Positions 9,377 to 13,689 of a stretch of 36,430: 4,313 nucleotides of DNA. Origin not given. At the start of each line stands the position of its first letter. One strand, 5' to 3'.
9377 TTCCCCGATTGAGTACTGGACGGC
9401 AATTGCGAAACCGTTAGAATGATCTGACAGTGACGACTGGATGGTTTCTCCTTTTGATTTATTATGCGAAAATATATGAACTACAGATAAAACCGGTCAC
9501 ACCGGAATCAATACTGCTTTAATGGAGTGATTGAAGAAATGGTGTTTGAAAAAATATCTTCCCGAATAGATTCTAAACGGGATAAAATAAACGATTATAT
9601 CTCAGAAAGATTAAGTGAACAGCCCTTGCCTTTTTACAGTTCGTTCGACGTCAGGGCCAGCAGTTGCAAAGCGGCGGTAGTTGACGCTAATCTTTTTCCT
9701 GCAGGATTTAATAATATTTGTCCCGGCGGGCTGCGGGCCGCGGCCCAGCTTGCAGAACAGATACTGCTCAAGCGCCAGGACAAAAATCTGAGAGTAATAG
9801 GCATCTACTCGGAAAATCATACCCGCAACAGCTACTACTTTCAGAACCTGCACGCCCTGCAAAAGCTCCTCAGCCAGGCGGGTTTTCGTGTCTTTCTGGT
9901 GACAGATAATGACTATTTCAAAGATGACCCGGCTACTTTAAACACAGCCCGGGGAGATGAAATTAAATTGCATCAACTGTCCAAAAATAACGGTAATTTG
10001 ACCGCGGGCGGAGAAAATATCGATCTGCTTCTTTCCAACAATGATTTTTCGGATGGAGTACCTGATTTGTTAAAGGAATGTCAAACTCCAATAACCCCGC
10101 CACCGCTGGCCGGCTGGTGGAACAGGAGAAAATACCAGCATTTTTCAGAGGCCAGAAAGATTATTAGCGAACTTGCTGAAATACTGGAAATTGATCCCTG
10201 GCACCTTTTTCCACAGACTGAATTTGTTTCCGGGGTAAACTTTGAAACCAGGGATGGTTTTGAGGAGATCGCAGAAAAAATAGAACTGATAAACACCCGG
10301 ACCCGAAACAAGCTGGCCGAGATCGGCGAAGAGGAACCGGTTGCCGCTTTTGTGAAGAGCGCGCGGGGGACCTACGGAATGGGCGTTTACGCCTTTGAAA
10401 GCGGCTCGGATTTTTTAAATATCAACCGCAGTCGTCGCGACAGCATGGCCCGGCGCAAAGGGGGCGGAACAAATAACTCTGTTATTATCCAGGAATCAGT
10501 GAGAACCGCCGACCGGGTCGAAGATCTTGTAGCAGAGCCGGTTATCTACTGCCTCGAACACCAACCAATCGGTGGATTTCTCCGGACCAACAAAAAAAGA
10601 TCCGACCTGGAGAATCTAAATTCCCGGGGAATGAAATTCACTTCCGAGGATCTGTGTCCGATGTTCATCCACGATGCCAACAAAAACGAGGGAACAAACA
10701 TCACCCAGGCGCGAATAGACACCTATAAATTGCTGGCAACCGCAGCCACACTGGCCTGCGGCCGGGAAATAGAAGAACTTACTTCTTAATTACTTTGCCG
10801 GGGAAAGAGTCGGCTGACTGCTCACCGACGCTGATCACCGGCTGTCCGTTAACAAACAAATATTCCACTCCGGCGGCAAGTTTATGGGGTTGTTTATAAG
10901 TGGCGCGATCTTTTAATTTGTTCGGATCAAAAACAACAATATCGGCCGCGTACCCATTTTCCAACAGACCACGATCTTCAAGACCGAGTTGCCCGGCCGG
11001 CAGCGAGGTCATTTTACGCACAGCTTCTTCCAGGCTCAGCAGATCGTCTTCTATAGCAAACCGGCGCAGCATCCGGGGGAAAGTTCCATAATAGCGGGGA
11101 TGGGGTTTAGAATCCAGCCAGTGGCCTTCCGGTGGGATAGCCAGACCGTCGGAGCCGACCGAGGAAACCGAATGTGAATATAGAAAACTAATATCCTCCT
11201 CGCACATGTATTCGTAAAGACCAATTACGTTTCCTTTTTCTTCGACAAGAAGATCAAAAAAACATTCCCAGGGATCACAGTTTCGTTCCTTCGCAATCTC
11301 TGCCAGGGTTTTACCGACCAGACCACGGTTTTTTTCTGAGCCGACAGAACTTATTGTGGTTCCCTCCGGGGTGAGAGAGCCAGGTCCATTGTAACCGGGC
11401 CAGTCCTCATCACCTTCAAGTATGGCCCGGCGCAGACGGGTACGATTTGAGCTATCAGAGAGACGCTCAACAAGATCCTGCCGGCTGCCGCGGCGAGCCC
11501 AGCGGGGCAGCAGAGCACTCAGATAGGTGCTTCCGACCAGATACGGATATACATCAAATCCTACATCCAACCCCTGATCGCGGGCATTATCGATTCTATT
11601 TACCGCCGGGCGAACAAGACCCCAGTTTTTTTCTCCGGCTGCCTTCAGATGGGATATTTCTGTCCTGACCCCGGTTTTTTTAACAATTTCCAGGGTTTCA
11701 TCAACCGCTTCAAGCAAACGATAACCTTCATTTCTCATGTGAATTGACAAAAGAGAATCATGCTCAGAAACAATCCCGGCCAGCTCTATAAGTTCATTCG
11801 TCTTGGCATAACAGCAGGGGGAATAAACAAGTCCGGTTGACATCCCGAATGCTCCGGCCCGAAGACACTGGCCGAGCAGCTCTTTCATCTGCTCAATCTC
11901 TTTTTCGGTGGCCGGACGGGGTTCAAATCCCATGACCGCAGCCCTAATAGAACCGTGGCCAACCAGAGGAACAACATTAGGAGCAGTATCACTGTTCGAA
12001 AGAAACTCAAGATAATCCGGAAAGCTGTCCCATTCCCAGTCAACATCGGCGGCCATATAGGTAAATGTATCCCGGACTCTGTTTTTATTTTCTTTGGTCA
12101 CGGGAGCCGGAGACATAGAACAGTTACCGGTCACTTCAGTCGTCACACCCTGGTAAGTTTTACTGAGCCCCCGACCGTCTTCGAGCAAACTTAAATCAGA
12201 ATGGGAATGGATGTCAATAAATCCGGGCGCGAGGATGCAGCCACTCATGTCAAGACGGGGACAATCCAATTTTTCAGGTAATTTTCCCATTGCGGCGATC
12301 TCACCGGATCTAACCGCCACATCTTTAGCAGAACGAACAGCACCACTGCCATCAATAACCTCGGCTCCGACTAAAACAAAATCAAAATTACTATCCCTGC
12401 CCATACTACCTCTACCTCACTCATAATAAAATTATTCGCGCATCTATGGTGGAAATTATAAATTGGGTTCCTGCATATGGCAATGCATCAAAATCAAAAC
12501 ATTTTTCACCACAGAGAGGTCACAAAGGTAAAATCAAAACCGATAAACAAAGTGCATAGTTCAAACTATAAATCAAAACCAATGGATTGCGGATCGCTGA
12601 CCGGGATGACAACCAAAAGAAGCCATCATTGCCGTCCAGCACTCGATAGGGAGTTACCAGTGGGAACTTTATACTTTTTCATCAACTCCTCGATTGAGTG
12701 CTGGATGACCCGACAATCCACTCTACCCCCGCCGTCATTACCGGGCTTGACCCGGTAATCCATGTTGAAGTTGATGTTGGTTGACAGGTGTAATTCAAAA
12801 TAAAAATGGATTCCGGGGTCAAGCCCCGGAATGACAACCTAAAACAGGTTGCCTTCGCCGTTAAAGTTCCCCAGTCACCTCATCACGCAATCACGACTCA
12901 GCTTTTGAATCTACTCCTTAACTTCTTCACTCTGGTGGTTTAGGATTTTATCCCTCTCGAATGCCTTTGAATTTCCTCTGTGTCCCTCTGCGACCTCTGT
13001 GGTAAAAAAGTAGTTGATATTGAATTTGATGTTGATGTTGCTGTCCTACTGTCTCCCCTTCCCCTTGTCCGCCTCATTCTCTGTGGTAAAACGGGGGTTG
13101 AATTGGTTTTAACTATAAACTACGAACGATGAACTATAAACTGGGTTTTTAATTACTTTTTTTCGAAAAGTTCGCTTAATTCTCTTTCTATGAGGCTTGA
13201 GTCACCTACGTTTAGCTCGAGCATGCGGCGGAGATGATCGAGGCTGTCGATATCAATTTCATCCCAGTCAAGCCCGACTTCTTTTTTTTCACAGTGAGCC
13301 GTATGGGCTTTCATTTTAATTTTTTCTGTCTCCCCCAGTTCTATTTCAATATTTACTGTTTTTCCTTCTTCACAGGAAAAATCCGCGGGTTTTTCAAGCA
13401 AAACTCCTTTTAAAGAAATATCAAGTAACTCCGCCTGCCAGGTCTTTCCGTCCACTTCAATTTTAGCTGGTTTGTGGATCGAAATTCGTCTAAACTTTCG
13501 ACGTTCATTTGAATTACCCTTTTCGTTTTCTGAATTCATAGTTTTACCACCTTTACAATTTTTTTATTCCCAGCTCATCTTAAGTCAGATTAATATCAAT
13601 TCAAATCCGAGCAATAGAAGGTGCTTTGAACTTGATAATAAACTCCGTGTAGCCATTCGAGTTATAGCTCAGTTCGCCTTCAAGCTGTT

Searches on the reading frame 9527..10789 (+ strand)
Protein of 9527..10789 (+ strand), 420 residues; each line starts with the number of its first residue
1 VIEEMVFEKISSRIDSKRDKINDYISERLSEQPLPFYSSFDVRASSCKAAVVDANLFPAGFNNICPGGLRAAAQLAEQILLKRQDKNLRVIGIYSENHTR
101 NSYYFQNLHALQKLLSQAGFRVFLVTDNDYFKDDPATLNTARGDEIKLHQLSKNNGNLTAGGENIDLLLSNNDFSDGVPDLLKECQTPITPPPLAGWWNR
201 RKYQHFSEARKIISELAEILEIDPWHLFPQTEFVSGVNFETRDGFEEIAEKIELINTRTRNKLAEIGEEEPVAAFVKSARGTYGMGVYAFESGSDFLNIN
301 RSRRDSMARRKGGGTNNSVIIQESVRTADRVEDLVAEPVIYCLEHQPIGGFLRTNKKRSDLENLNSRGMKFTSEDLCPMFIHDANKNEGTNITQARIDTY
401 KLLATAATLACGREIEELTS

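Call 22: find_encoding_contigs(protein=window:9527-10789:+, flank=10000, max_places=10)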
Protein window:9527-10789:+ (420 aa): no gene with exactly this product is on record in the collection.

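Call 31: search_protein_families(library=pfam, proteins=[window:9527-10789:+])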
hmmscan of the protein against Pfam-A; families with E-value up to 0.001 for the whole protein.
window:9527-10789:+ (420 aa): 1 family
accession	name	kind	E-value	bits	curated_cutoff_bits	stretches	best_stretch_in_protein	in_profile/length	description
PF08886.16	GshA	-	3.7e-109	365.4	25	1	13-415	3-402/402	Glutamate-cysteine ligase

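Call 44: find_encoding_contigs(protein=window:9539-10789:+, flank=3000, max_places=10)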
Protein window:9539-10789:+ (416 aa): 3 contigs read that carry it; 3 places shown.
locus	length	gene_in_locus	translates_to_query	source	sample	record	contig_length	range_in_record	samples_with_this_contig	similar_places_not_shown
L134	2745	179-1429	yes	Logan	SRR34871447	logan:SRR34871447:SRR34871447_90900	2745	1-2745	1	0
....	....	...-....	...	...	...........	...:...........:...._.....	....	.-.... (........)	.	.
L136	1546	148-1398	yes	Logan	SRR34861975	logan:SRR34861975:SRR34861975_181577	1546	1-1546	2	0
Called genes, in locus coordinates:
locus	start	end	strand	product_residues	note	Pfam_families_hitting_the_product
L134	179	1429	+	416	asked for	PF08886:GshA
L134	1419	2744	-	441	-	?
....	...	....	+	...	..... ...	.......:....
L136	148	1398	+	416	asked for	PF08886:GshA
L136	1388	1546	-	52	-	?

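Call 60: find_homologous_proteins(query=window:9539-10789:+, max_evalue=1e-60)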
Query window:9539-10789:+ (416 aa): 432 proteins with E <= 1e-60 among 8000 candidates; the best 120 are listed.
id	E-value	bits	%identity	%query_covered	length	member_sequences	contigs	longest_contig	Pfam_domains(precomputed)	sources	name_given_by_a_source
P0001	1.8e-270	915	96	100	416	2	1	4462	PF08886.17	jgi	jgi:glutamate--cysteine ligase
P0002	2.8e-204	697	72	100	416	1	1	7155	PF08886.17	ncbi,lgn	ncbi:MAG: glutamate--cysteine ligase [bacterium]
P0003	7.7e-156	537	57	99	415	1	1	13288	PF08886.17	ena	-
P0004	4.9e-155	535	56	99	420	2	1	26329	PF08886.17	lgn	-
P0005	5.7e-154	531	56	100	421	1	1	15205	PF08886.17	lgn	-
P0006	6.8e-154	531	55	99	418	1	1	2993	PF08886.17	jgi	jgi:glutamate--cysteine ligase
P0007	1.1e-153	530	57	100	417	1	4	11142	PF08886.17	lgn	-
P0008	6.6e-153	528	55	100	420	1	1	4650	PF08886.17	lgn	-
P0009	8.3e-153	527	55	100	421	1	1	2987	PF08886.17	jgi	-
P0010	1.6e-152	526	55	99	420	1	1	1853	PF08886.17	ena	-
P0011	4.3e-150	518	54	99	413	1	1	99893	PF08886.17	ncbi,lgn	-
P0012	1.8e-149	516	54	100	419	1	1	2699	PF08886.17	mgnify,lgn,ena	mgnify:CR=1 FL=1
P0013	9.5e-149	514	55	100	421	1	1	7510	PF08886.17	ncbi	ncbi:MAG: glutamate--cysteine ligase [bacterium]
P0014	1.1e-147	510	55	99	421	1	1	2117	PF08886.17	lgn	-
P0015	5.9e-145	501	53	100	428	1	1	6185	PF08886.17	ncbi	-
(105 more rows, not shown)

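Call 61: find_encoding_contigs(protein=P0001, flank=5000, max_places=5)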
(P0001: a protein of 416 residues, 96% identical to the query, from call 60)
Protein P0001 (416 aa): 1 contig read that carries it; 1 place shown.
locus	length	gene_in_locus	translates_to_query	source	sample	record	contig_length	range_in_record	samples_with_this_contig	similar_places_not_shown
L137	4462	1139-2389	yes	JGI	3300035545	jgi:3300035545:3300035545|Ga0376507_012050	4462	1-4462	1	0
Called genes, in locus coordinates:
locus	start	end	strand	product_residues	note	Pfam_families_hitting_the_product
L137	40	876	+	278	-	PF06691:DUF1189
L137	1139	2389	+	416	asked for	PF08886:GshA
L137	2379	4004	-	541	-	PF07969:Amidohydro_3, PF01979:Amidohydro_1 (weak), PF07969:Amidohydro_3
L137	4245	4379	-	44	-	-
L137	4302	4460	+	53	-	?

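Call 62: find_encoding_contigs(protein=P0002, flank=6000, max_places=5)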
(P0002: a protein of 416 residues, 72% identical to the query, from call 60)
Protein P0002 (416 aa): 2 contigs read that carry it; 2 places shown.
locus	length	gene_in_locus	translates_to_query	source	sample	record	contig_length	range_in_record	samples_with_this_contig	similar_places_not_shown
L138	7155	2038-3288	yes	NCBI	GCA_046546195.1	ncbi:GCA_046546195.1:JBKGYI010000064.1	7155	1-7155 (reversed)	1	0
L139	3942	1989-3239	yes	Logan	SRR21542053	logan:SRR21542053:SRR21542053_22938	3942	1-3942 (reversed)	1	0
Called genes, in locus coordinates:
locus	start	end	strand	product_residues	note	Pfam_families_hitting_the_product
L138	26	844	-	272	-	PF02649:GCHY-1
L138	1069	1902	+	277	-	PF06691:DUF1189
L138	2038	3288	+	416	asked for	PF08886:GshA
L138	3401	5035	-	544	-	PF07969:Amidohydro_3, PF01979:Amidohydro_1 (weak), PF07969:Amidohydro_3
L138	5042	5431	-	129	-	PF07238:PilZ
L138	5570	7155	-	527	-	PF01590:GAF (weak), PF13185:GAF_2, PF07536:HWE_HK (faint), PF07568:HisKA_2, PF13581:HATPase_c_2 (faint), PF02518:HATPase_c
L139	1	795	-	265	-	?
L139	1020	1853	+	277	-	PF06691:DUF1189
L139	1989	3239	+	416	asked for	PF08886:GshA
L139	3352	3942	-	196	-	?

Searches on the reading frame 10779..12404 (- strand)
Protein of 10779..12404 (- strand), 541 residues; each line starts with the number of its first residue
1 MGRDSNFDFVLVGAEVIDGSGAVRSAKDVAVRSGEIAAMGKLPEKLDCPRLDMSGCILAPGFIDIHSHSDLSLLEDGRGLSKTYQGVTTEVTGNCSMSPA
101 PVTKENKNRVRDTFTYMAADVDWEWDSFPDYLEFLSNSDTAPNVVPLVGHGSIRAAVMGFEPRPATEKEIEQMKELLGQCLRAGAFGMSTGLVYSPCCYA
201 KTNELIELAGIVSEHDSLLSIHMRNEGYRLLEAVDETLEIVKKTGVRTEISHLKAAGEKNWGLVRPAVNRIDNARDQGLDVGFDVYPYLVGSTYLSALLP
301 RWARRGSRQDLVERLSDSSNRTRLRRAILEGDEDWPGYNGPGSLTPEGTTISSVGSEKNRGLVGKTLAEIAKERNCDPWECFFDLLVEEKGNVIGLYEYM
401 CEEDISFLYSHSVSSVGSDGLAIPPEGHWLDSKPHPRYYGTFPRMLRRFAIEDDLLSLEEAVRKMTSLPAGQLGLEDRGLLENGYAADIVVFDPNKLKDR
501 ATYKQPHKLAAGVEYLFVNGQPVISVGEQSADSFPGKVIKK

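Call 19: find_encoding_contigs(protein=window:10779-12404:-, flank=10000, max_places=10)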
Protein window:10779-12404:- (541 aa): 2 contigs read that carry it; 2 places shown.
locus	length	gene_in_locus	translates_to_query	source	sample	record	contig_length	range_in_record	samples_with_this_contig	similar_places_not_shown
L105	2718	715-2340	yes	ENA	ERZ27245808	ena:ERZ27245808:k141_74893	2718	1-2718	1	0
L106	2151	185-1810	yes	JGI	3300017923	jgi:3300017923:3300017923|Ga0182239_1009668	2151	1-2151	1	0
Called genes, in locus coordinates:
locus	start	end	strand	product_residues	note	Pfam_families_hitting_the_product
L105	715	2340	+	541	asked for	PF07969:Amidohydro_3, PF01979:Amidohydro_1, PF07969:Amidohydro_3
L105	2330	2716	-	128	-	?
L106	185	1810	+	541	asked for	PF07969:Amidohydro_3, PF01979:Amidohydro_1, PF07969:Amidohydro_3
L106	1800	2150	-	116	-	?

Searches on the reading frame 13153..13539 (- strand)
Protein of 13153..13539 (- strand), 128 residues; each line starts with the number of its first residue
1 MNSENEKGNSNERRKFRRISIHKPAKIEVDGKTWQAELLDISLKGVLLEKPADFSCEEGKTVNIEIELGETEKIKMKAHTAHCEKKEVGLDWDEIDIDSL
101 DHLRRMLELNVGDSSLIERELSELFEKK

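Call 31: search_protein_families(library=pfam, proteins=[window:13153-13539:-])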
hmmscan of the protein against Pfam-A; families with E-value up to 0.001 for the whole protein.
window:13153-13539:- (128 aa): 1 family
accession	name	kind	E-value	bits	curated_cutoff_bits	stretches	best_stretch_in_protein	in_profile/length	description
PF07238.19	PilZ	-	3e-15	56.8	22.5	1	12-108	1-101/102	PilZ domain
